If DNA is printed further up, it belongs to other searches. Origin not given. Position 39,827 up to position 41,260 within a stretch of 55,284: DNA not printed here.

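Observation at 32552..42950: AT-rich insertion between pyrH and the envC-ftsX-ftsE block carrying a self-contained type II FAS/PKS-like pathway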

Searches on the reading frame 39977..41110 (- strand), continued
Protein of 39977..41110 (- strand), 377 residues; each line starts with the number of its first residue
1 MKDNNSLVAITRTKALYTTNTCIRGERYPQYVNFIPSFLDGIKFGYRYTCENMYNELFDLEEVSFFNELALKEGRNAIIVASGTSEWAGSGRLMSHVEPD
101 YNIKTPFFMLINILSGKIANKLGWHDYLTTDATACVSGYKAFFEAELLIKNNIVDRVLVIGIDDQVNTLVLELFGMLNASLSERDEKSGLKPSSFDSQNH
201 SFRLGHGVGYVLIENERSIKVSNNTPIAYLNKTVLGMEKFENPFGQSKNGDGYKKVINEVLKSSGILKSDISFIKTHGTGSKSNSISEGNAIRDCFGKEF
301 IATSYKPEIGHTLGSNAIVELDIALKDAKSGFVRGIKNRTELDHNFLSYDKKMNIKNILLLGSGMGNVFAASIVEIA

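Call 22: find_encoding_contigs(protein=P0024, flank=10000, max_places=2)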
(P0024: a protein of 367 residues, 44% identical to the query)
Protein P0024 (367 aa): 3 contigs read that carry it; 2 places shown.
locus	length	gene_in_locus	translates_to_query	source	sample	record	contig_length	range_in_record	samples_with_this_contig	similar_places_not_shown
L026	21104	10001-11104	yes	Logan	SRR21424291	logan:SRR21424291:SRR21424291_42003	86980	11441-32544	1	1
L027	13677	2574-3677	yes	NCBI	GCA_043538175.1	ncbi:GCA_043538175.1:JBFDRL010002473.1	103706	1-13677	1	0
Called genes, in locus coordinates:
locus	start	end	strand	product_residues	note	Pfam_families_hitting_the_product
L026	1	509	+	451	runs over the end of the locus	-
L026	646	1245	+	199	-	-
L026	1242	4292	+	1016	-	-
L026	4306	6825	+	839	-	-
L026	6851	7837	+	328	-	PF11133:Phage_head_fibr (weak)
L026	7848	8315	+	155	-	-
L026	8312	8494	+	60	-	-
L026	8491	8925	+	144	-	-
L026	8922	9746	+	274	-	-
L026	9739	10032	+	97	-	-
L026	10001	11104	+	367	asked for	PF00109:ketoacyl-synt, PF02801:Ketoacyl-synt_C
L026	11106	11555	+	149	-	-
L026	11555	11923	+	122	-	PF07883:Cupin_2 (weak)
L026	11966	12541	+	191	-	-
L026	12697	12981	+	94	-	-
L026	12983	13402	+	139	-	-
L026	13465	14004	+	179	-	PF05838:Glyco_hydro_108, PF09374:PG_binding_3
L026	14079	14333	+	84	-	-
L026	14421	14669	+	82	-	-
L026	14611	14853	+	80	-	-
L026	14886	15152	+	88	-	-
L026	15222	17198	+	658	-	PF23899:SU10_portal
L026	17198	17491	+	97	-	-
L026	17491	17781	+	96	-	-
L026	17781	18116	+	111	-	-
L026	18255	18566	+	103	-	-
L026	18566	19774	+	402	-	-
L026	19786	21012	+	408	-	PF25209:Phage_capsid_4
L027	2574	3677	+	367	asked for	PF00109:ketoacyl-synt, PF02801:Ketoacyl-synt_C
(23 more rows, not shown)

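Call 23: find_encoding_contigs(protein=P0090, flank=10000, max_places=2)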
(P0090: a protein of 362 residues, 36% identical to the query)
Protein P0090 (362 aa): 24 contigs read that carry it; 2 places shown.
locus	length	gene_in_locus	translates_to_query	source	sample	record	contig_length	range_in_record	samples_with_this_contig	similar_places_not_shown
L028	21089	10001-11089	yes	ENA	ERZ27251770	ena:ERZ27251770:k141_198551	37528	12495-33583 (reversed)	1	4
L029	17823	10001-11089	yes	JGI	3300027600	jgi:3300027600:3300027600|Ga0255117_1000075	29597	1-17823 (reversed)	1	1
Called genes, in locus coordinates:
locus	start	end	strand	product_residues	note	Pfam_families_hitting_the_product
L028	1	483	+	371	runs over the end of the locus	-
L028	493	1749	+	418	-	-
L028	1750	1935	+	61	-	-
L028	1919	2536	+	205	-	-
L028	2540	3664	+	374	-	PF13884:Peptidase_S74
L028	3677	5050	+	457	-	-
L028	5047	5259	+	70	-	-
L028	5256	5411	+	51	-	-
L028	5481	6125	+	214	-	-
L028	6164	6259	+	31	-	-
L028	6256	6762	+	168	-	-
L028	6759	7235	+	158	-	PF00959:Phage_lysozyme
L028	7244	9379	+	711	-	-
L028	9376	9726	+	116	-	-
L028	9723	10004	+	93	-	-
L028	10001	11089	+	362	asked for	PF00109:ketoacyl-synt, PF02801:Ketoacyl-synt_C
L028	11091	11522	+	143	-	-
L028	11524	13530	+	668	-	-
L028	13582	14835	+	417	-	-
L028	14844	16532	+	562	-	-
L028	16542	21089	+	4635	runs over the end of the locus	PF18796:LPD1, PF13872:AAA_34, PF13871:Helicase_C_4, PF18857:LPD38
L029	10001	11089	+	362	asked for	PF00109:ketoacyl-synt, PF02801:Ketoacyl-synt_C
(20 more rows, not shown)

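Call 26: search_dna_similar(query=window:39977-41110:-, collection=phages, mode=protein, max_rows=30)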
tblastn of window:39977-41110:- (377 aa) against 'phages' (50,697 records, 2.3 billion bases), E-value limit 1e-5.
Records with a match: 11; places in all: 11; records where one place covers at least 80% of the query: 1.
Best place of each record, by identity: <60% 11.
By first word of the organism name: Listeria 4; Bacteriophage 3; Staphylococcus 2; Caudoviricetes 1; Enterococcus 1.
By host as written in the record: - 4; Listeria monocytogenes 4; Staphylococcus aureus 2; Enterococcus faecalis 1.
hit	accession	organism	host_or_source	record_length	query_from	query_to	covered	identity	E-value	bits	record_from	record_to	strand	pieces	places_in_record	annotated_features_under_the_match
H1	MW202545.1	Caudoviricetes sp.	Manatee Spring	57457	15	374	95%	33.5%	3e-57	207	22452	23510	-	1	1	3-oxoacyl-(acyl-carrier-protein) synthase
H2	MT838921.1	Bacteriophage sp.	human fecal samples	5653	96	343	66%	27.4%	3e-12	74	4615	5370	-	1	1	record has no annotation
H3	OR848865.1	Listeria phage LM 4-14-1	Listeria monocytogenes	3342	87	325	63%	25.6%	1e-8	63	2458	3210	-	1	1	record has no annotation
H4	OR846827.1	Listeria phage LM 4-11-1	Listeria monocytogenes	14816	87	325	63%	24.9%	2e-8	62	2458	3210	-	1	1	record has no annotation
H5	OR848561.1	Listeria phage LM 4-14-1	Listeria monocytogenes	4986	87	325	63%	24.9%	2e-8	62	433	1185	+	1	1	record has no annotation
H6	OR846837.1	Listeria phage LM 4-11-1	Listeria monocytogenes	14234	87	325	63%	24.9%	2e-8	62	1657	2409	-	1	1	record has no annotation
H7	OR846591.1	Enterococcus phage Efs 1-1-1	Enterococcus faecalis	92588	105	331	60%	25.9%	4e-11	71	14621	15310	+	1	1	record has no annotation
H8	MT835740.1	Bacteriophage sp.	human fecal samples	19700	109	320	56%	26.1%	1e-8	63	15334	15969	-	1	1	record has no annotation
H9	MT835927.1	Bacteriophage sp.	human fecal samples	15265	105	327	59%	23.8%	9e-10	66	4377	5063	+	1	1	record has no annotation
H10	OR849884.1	Staphylococcus phage SA 1298 Kay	Staphylococcus aureus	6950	105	329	60%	23.2%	9e-11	69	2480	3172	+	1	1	record has no annotation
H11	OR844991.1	Staphylococcus phage SA 1306 Kay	Staphylococcus aureus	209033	105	329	60%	23.2%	1e-10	69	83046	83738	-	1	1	record has no annotation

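Call 28: get_annotated_region(hit=H1, flank=6000)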
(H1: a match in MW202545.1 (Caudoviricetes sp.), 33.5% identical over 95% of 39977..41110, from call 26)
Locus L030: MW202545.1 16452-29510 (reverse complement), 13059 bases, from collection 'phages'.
description: Siphoviridae sp. isolate ctpbd312, complete genome.
organism: Caudoviricetes sp. (NCBI taxid 2832643)
taxonomy: Viruses; Duplodnaviria; Heunggongvirae; Uroviricota; Caudoviricetes
host: -; source: Manatee Spring; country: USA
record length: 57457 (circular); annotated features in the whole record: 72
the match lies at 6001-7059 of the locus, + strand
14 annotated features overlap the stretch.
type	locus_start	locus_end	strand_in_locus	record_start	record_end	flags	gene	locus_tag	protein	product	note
CDS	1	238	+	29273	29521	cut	-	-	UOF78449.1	hypothetical protein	-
CDS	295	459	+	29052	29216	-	-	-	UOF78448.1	hypothetical protein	-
CDS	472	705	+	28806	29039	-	-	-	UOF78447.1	heat shock factor binding protein 1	-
CDS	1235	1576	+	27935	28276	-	-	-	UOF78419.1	l alanyl d glutamate peptidase endolysin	-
CDS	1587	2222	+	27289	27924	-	-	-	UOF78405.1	hypothetical protein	-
CDS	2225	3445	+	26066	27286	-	-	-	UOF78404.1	tail protein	-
CDS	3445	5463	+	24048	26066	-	-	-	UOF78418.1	phage stabilization protein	-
CDS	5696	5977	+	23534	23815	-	-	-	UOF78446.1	hypothetical protein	-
CDS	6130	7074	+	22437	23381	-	-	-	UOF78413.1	3-oxoacyl-(acyl-carrier-protein) synthase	-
CDS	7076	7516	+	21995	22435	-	-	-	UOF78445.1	hypothetical protein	-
CDS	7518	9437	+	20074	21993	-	-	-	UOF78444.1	hypothetical protein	-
CDS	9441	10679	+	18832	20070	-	-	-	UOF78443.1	coronavirus S2 glycoprotein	-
CDS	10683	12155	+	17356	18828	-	-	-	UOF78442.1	hypothetical protein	-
CDS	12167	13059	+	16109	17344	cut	-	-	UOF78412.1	transglycosylase slt domain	-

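Call 33: search_solved_structures(query=window:39977-41110:-, max_evalue=0.00001)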
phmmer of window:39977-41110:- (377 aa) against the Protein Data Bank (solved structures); distinct sequences matched with E-value up to 0.00001: 63 (the best 60 are shown).
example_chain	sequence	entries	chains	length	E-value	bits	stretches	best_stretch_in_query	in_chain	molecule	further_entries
8z5c_A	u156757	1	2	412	4e-15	59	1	105-335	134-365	3-oxoacyl-[acyl-carrier-protein] synthase 2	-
1j3n_A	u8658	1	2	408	1.5e-14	57.1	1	83-326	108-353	3-oxoacyl-(acyl-carrier protein) synthase II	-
8z5d_A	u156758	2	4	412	2.3e-14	56.5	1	105-335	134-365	3-oxoacyl-[acyl-carrier-protein] synthase 2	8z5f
8z5e_A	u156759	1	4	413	2.4e-14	56.5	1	105-335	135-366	3-oxoacyl-[acyl-carrier-protein] synthase 2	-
1ox0_A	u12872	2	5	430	2.7e-14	56.3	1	70-339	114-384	Beta ketoacyl-acyl carrier protein synthase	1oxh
3o04_A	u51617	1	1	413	8.9e-14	54.6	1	105-350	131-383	beta-keto-acyl carrier protein synthase II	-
5sxo_A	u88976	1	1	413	1.2e-13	54.2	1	105-350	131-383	3-oxoacyl-[acyl-carrier-protein] synthase 2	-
2rjt_A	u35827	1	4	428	1.4e-13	54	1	69-338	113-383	Beta-ketoacyl-ACP synthase II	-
4r8e_A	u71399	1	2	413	1.5e-13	53.8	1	105-329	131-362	3-oxoacyl-[acyl-carrier-protein] synthase 2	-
3kzu_A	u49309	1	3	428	1.7e-13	53.7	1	105-321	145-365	3-oxoacyl-(Acyl-carrier-protein) synthase ii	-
4qav_A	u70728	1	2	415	3e-13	52.9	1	105-322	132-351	3-oxoacyl-[acyl-carrier-protein] synthase 2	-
2alm_A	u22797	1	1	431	6.8e-13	51.7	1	70-338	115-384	3-oxoacyl-(acyl-carrier-protein) synthase II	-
1b3n_A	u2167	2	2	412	9.6e-13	51.2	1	105-322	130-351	PROTEIN (KETOACYL ACYL CARRIER PROTEIN SYNTHASE 2) | BETA-KETOACYL ACP SYNTHASE II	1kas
6okg_A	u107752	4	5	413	9.7e-13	51.2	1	105-322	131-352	3-oxoacyl-[acyl-carrier-protein] synthase 2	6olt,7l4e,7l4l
2gfw_A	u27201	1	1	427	1.1e-12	51.1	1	105-322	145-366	3-oxoacyl-[acyl-carrier-protein] synthase 2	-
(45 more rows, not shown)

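Call 45: find_encoding_contigs(protein=P0017, flank=10000, max_places=2)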
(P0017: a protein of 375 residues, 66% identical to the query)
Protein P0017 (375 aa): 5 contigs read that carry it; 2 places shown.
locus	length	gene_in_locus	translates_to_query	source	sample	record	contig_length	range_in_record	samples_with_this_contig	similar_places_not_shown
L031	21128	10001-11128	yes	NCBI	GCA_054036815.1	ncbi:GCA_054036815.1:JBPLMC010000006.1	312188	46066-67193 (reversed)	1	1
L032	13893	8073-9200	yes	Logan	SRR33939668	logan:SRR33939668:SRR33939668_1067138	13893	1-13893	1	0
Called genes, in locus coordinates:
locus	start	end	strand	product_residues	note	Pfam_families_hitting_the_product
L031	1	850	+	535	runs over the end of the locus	PF03460:NIR_SIR_ferr, PF01077:NIR_SIR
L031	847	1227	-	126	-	-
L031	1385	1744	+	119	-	PF06094:GGACT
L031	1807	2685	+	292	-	PF00226:DnaJ, PF01556:DnaJ_C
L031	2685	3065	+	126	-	PF00376:MerR, PF12728:HTH_17 (faint), PF13411:MerR_1, PF13591:MerR_2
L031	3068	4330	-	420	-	PF00275:EPSP_synthase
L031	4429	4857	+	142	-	-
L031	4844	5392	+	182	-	PF03848:TehB, PF05724:TPMT (weak), PF13489:Methyltransf_23, PF05175:MTS (faint), PF13847:Methyltransf_31, PF08241:Methyltransf_11, PF08242:Methyltransf_12, PF13649:Methyltransf_25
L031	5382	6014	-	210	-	PF00440:TetR_N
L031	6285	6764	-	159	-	PF01850:PIN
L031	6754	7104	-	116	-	-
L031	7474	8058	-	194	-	PF00440:TetR_N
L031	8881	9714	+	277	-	-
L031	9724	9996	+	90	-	-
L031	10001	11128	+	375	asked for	PF00109:ketoacyl-synt, PF02801:Ketoacyl-synt_C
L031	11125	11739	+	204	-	PF13483:Lactamase_B_3 (weak), PF00753:Lactamase_B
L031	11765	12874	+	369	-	PF02525:Flavodoxin_2, PF03358:FMN_red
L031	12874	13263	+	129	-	PF13279:4HBT_2, PF03061:4HBT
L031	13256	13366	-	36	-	-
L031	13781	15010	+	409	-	PF00109:ketoacyl-synt, PF02801:Ketoacyl-synt_C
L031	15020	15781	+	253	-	PF02525:Flavodoxin_2, PF03358:FMN_red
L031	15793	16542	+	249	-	PF00106:adh_short, PF08659:KR, PF23441:SDR, PF13561:adh_short_C2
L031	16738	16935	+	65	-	-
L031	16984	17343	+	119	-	-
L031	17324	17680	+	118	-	-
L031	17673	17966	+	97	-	-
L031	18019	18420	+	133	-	-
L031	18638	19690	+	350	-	PF18644:Phage_int_SAM_6, PF00589:Phage_integrase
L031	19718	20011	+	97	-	PF01817:CM_2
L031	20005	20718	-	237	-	PF13677:MotB_plug, PF00691:OmpA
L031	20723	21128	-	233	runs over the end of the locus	PF13677:MotB_plug, PF00691:OmpA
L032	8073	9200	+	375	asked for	PF00109:ketoacyl-synt, PF02801:Ketoacyl-synt_C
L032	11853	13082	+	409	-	PF00109:ketoacyl-synt, PF02801:Ketoacyl-synt_C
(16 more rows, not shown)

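Call 46: find_encoding_contigs(protein=P0010, flank=10000, max_places=2)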
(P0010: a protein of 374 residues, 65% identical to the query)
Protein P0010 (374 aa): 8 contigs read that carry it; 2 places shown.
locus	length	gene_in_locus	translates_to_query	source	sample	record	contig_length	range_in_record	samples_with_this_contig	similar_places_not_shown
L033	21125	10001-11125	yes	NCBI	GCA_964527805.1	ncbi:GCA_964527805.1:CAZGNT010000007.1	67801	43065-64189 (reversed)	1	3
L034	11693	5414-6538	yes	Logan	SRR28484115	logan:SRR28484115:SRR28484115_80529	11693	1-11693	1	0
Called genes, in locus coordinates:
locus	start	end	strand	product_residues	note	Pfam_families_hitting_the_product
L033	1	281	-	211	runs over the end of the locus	PF03099:BPL_LplA_LipB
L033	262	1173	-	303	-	PF00551:Formyl_trans_N, PF02911:Formyl_trans_C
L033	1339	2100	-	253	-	PF00696:AA_kinase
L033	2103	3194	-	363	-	PF01018:GTP1_OBG, PF02421:FeoB_N, PF01926:MMR_HSR1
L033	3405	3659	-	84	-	PF01016:Ribosomal_L27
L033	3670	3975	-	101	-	PF00829:Ribosomal_L21p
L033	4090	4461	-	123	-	PF01042:Ribonuc_L-PSP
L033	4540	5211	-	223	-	PF00899:ThiF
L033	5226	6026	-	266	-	PF00795:CN_hydrolase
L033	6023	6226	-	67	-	PF02609:Exonuc_VII_S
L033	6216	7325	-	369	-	PF00561:Abhydrolase_1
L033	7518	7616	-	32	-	-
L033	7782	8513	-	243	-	PF00440:TetR_N, PF13305:TetR_C_33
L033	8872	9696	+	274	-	-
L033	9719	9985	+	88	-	-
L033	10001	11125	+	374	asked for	PF00109:ketoacyl-synt, PF02801:Ketoacyl-synt_C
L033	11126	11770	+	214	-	PF00753:Lactamase_B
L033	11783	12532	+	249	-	PF00106:adh_short, PF08659:KR, PF23441:SDR (weak), PF13561:adh_short_C2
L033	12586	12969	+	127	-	PF13279:4HBT_2, PF03061:4HBT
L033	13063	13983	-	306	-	PF00291:PALP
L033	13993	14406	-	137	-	PF02082:Rrf2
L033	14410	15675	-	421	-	PF01053:Cys_Met_Meta_PP, PF00155:Aminotran_1_2, PF00266:Aminotran_5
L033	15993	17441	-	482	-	PF00478:IMPDH, PF00571:CBS, PF00977:His_biosynth (weak), PF01070:FMN_dh (weak), PF01207:Dus (faint), PF05690:ThiG (faint), PF03060:NMO (weak)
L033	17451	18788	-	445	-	PF01425:Amidase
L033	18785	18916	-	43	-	-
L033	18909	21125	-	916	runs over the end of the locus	PF00133:tRNA-synt_1, PF09334:tRNA-synt_1g, PF13603:tRNA-synt_1_2 (weak), PF01406:tRNA-synt_1e (weak), PF01921:tRNA-synt_1f, PF08264:Anticodon_1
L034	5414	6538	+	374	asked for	PF00109:ketoacyl-synt, PF02801:Ketoacyl-synt_C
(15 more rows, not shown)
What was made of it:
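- The minimal Sulfurovum cluster is just TetR | diFe-ACP-KS-MBL-KR-TE (call 46).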

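Call 51: find_related_loci(query=A1, collection=viral_contigs, flank=8000)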
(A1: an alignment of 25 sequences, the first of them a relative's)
Query A1 (377 aa) in viral_contigs; peptide patterns used: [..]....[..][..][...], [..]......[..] (x = any residue, [..] = any of these).
600 stretches matched a pattern (row limit reached: there are more); 561 encode a relative of the query (tblastn E <= 1e-3); the best 80 are kept; 80 distinct loci.
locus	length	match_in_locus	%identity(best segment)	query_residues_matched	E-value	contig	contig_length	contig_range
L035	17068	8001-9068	45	10-376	1e-95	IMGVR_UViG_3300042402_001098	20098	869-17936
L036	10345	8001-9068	45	10-376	1e-95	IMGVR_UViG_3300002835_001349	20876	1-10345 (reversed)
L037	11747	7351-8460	37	8-375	4e-78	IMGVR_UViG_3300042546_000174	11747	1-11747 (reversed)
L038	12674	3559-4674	37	8-377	1e-77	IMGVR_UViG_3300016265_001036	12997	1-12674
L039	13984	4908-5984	39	14-373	2e-76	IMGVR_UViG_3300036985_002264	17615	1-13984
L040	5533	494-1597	37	10-375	6e-76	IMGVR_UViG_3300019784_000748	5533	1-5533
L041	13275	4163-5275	38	5-376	1e-75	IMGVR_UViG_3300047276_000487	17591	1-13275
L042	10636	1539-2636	37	6-375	1e-74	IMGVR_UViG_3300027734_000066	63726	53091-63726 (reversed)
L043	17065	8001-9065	37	15-373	1e-73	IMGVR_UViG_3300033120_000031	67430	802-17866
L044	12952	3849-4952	35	10-375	2e-73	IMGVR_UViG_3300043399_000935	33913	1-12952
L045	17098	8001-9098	37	6-375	3e-73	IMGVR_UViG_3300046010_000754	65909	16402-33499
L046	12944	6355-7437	38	15-374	6e-73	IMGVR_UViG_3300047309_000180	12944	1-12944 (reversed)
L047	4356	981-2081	37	10-375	8e-73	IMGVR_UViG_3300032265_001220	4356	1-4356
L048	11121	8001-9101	37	10-375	2e-72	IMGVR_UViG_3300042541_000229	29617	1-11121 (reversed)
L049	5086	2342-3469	36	1-375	2e-72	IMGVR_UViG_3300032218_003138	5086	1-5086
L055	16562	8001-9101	34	10-374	2e-71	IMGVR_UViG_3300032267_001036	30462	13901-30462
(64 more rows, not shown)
